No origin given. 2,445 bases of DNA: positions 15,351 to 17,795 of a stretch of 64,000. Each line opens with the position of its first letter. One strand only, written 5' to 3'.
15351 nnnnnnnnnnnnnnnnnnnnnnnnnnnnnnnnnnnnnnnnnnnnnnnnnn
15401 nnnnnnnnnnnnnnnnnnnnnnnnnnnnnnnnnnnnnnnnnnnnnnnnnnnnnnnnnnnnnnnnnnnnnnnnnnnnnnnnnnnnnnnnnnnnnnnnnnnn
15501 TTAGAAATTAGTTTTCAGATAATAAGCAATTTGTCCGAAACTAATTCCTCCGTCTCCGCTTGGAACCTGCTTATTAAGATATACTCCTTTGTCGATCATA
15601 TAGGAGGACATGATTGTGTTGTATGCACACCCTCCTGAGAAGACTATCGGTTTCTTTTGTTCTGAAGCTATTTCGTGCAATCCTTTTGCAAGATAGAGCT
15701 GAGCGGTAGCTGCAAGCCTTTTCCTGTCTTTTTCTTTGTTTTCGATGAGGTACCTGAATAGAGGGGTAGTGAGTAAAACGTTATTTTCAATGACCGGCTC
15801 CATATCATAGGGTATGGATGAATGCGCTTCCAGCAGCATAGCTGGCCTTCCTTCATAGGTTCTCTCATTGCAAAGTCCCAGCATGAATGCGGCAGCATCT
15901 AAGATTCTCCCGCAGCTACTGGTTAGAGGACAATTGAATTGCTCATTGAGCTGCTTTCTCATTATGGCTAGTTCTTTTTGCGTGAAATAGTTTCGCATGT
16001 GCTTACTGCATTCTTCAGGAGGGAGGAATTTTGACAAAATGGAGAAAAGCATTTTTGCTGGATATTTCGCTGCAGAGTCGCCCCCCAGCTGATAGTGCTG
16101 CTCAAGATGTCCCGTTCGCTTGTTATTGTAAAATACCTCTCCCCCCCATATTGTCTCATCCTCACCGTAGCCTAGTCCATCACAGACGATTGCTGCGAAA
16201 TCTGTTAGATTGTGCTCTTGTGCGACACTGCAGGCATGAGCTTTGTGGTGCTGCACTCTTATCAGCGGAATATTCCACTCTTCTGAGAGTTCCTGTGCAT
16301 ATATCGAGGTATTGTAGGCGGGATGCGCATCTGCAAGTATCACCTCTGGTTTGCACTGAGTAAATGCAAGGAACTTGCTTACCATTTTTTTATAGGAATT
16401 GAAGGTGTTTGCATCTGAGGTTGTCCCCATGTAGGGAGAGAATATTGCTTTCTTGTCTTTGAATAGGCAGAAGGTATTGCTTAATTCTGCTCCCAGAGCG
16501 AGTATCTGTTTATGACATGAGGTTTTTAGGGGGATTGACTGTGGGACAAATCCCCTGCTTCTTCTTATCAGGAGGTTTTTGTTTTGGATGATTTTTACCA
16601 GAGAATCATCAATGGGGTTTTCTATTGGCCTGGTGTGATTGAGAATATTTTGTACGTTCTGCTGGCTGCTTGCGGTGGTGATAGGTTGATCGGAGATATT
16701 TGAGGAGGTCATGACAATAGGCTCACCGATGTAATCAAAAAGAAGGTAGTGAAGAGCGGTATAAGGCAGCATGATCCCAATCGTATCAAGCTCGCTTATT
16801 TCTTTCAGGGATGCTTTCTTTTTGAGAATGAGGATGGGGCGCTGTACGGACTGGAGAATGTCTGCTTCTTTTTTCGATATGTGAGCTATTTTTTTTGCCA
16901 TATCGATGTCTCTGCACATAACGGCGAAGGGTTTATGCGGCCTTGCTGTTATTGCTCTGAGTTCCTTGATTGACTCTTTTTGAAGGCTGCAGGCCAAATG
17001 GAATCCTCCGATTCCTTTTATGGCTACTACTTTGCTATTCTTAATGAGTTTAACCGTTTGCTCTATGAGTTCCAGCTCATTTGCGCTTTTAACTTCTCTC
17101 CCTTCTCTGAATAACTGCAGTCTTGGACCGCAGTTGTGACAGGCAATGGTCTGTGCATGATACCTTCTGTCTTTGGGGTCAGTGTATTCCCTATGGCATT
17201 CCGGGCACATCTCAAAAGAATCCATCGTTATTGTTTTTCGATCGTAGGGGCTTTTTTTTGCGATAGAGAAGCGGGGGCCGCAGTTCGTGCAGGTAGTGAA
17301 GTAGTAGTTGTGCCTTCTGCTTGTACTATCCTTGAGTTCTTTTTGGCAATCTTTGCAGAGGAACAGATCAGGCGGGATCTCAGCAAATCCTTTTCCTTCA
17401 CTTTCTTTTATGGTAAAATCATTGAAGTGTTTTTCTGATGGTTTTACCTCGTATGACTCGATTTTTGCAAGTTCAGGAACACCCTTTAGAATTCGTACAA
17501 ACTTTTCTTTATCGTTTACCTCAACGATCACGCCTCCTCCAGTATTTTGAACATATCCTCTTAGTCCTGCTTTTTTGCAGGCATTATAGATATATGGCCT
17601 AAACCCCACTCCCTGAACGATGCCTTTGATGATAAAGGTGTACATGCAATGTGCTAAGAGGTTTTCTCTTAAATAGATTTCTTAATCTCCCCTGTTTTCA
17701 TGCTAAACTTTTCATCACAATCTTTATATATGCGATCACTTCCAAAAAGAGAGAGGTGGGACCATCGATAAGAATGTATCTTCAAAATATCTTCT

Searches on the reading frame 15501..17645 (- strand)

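Call 61: search_protein_families(library=pfam, proteins=[window:15501-17645:-], max_evalue=0.001)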
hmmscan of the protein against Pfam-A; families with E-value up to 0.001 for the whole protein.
window:15501-17645:- (714 aa): 6 families
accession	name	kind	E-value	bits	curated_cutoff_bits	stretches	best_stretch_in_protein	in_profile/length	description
PF22521.2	HypF_C_2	-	1.3e-54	186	27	1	486-705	2-241/241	Carbamoyltransferase, Kae1-like Domain, second subdomain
PF01300.24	Sua5_yciO_yrdC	-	1.4e-34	119.6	25.1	1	200-363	2-178/178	Telomere recombination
PF07503.17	zf-HYPF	-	1.9e-32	111.2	23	2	146-178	1-33/34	HypF finger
PF17788.7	HypF_C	-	1.3e-29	103.2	23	1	378-477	3-99/99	HypF Kae1-like domain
PF00708.24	Acylphosphatase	-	1.7e-15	57.5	22.5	1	3-79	2-85/85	Acylphosphatase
PF12773.13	DZR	-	0.00031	21.3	27.3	0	88-125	6-33/45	Double zinc ribbon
